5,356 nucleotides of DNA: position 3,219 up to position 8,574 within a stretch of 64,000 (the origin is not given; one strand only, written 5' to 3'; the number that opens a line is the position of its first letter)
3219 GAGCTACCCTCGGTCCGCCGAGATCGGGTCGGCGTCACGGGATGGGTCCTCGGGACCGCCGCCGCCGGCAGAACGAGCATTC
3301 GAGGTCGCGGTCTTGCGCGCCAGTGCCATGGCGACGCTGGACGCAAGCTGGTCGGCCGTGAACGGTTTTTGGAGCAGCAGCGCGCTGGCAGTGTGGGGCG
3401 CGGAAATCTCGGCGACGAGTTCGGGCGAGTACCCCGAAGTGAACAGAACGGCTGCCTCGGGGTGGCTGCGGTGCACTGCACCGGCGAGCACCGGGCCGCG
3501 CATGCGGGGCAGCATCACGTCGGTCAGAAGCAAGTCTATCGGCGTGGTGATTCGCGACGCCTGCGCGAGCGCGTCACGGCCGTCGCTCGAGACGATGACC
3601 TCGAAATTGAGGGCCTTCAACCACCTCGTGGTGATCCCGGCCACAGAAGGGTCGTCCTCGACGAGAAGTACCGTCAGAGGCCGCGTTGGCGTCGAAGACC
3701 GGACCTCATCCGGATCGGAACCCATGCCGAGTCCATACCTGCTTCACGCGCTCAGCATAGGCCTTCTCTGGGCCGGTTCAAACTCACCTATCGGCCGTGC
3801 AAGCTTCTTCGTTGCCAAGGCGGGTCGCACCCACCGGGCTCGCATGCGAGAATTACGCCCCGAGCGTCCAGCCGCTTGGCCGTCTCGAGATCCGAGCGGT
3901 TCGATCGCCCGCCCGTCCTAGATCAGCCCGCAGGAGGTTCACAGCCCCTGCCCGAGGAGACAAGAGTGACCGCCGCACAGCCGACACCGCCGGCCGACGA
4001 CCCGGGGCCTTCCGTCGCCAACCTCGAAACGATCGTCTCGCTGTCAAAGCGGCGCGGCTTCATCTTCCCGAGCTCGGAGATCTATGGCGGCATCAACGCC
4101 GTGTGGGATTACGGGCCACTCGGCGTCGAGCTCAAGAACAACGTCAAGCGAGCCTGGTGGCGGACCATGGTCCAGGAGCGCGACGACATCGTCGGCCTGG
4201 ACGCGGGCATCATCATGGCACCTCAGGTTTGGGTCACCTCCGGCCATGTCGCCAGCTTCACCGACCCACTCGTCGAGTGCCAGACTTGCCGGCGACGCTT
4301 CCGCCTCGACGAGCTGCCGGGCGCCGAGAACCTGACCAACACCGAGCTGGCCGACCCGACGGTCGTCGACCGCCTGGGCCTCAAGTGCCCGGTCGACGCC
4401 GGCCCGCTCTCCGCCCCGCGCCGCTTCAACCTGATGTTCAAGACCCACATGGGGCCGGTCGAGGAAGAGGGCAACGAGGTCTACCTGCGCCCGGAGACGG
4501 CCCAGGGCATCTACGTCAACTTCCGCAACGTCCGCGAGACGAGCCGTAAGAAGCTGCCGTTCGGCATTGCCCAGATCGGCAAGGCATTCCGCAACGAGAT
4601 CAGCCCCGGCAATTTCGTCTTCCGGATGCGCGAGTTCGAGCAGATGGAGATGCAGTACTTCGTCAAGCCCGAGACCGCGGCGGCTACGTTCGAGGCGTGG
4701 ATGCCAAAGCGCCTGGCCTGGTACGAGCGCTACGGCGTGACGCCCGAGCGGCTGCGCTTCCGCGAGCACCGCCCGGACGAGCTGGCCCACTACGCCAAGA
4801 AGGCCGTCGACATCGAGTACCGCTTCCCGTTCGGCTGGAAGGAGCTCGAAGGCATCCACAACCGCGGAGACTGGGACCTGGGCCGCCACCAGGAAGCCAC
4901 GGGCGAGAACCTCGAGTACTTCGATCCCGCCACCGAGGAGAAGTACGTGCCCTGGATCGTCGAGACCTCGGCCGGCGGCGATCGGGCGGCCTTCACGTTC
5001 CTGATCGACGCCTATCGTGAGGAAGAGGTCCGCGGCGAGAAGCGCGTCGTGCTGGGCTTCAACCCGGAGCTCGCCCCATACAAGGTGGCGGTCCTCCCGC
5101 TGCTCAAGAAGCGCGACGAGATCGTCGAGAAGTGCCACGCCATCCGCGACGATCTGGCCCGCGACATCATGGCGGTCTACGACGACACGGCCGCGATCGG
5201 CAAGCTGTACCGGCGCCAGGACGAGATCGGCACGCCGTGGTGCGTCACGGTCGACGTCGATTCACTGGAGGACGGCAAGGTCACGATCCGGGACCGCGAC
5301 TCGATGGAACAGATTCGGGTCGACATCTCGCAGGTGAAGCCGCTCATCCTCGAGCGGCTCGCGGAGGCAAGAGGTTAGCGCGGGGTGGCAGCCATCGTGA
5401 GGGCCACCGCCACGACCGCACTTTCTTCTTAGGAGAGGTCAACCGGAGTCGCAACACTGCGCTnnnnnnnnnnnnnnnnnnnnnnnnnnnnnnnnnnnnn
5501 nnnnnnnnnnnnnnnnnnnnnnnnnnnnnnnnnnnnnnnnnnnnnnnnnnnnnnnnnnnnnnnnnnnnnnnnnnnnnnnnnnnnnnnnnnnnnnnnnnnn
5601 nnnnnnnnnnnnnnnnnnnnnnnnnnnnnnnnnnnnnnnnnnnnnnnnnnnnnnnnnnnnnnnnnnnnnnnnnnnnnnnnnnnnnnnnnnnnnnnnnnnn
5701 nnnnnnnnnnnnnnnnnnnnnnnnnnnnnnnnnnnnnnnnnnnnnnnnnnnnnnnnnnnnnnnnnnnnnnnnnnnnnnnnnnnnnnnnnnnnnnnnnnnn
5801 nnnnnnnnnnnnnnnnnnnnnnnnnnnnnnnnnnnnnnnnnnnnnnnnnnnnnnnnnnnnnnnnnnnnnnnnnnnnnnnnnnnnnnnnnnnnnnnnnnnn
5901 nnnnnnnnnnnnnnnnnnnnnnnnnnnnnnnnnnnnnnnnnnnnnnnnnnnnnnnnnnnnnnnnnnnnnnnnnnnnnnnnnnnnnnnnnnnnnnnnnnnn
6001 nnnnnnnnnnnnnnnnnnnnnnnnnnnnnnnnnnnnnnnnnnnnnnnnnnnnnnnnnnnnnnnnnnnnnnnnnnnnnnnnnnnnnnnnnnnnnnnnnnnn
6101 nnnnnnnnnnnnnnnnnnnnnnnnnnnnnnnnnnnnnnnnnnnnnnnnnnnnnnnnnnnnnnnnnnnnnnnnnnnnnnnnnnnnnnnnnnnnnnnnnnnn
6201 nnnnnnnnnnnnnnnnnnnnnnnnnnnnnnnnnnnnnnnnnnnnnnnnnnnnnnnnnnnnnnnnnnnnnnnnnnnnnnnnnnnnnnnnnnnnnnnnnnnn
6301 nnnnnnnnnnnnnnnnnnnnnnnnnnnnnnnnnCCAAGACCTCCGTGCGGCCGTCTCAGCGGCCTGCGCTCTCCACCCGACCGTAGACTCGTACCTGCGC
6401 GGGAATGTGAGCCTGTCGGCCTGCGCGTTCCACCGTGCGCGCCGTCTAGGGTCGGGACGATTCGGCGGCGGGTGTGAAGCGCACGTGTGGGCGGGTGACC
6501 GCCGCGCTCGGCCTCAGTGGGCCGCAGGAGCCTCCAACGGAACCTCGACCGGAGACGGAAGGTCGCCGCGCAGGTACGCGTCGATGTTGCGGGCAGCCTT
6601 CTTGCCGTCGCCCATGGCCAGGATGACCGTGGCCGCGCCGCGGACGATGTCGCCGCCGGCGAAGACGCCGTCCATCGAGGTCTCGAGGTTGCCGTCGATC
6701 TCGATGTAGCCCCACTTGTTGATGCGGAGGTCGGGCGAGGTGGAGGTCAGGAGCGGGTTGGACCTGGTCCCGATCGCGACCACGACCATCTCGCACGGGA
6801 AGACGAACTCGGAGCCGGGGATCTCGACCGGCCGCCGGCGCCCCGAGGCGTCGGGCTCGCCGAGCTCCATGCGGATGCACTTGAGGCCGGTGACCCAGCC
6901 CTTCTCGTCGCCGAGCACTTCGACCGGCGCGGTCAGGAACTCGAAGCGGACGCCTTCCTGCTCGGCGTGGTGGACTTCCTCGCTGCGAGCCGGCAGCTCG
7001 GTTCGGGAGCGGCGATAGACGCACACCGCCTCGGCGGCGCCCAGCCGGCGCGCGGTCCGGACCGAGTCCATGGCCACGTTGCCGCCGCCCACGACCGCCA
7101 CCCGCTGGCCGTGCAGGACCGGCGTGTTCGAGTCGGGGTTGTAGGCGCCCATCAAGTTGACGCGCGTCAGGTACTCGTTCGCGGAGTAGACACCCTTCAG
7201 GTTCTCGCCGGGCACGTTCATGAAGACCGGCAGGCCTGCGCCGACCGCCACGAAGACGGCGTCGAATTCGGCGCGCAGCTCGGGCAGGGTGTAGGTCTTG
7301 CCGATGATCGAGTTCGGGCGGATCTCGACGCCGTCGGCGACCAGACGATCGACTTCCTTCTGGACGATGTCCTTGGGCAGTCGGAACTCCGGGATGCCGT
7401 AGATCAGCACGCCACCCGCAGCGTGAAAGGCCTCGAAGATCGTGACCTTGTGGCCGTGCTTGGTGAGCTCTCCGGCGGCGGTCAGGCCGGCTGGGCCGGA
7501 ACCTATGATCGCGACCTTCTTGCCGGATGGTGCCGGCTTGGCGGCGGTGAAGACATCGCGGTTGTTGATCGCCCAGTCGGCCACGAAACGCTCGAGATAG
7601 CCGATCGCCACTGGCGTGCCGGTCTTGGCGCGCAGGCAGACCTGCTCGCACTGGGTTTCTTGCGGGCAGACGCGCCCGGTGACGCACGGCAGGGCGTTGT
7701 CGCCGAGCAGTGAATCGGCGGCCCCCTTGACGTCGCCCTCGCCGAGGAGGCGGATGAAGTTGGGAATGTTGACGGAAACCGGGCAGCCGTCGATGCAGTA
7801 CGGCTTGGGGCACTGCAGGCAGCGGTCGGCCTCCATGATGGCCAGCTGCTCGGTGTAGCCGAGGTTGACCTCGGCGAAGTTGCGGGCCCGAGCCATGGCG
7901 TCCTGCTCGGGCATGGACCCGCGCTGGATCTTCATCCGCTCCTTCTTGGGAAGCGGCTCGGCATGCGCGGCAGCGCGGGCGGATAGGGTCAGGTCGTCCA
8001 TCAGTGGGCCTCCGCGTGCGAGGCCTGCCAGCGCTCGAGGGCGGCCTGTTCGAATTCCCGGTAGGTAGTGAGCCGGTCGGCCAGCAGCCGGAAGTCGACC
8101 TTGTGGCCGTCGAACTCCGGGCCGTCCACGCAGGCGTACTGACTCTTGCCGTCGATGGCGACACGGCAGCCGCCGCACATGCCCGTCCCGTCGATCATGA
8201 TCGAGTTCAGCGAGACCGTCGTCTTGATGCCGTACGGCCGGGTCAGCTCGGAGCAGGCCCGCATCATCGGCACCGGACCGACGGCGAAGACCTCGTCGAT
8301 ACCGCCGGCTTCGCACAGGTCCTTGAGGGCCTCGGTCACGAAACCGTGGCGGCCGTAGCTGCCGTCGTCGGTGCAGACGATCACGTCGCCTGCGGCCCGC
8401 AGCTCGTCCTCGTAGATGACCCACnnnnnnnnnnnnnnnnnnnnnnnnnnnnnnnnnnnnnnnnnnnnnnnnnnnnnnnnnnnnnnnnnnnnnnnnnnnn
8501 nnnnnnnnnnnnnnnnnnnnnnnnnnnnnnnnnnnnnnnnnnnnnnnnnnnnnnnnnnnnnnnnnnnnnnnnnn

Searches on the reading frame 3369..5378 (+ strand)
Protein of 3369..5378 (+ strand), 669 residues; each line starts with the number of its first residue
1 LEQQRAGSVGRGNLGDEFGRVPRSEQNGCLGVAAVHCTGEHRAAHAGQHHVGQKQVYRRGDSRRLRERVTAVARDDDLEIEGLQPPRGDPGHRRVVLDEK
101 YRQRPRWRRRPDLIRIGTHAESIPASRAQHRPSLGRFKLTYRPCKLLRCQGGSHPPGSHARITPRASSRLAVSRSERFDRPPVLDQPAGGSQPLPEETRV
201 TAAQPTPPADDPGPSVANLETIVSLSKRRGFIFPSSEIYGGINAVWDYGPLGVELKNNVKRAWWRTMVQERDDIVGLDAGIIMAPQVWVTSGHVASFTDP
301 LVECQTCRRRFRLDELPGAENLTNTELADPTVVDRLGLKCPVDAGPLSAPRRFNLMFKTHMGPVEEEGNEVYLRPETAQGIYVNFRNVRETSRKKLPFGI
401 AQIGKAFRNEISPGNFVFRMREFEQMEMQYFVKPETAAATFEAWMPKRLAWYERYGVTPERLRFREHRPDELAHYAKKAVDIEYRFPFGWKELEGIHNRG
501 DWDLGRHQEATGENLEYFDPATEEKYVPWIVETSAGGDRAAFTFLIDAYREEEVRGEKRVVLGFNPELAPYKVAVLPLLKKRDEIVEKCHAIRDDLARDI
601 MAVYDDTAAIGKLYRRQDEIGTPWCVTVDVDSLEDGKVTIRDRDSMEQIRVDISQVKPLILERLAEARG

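Call 50: search_protein_families(library=pfam, proteins=[window:3369-5378:+], max_evalue=0.001)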
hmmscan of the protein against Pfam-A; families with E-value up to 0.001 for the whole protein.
window:3369-5378:+ (669 aa): 2 families
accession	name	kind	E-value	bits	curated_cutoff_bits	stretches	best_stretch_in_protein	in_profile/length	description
PF03129.25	HGTP_anticodon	-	4.1e-19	69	21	1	572-662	1-93/94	Anticodon binding domain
PF00587.30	tRNA-synt_2b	-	6.3e-13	49.6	29.3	1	365-501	5-139/179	tRNA synthetase class II core domain (G, H, P, S and T)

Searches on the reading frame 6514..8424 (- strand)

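Call 50: search_protein_families(library=pfam, proteins=[window:6514-8424:-], max_evalue=0.001)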
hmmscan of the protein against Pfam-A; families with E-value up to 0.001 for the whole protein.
window:6514-8424:- (636 aa): 14 families
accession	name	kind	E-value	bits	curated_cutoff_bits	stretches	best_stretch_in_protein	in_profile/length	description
PF14691.11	Fer4_20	-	2.1e-39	134.3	25.8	1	179-288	1-111/113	Dihydroprymidine dehydrogenase domain II, 4Fe-4S cluster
PF07992.20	Pyr_redox_2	-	2e-37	129.7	26.1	1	302-607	1-291/291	Pyridine nucleotide-disulphide oxidoreductase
PF00070.33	Pyr_redox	-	1.2e-11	45.4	22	2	303-332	1-30/82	Pyridine nucleotide-disulphide oxidoreductase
PF13450.12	NAD_binding_8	-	4.7e-07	30.4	21.9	1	306-338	1-33/68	NAD(P)-binding Rossmann-like domain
PF03486.20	HI0933_like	-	3.4e-06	27.1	50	1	303-337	2-36/244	HI0933-like protein Rossmann domain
PF01946.23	Thi4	-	3.5e-06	26.9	26.2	1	303-369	19-83/235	Thi4 family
PF01262.27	AlaDh_PNT_C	-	6.6e-06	26.1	23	0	438-467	27-56/214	Alanine dehydrogenase/PNT, C-terminal domain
PF13241.12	NAD_binding_7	-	1.5e-05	25.9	22.1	0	437-470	5-36/104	Putative NAD(P)-binding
PF01266.30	DAO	-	1.9e-05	24.8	27.9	1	303-337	1-36/353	FAD dependent oxidoreductase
PF01494.25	FAD_binding_3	-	2.4e-05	24.2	22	1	303-332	3-32/349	FAD binding domain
PF00890.30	FAD_binding_2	-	3e-05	23.9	20.4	1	304-338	2-36/414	FAD binding domain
PF13738.12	Pyr_redox_3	-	5.1e-05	23.1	30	0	306-332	2-29/305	Pyridine nucleotide-disulphide oxidoreductase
PF12831.13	FAD_oxidored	-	0.00037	20.3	27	1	304-341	2-39/416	FAD dependent oxidoreductase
PF01593.30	Amino_oxidase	-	0.00059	19.7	19.8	0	312-338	2-28/443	Flavin containing amine oxidoreductase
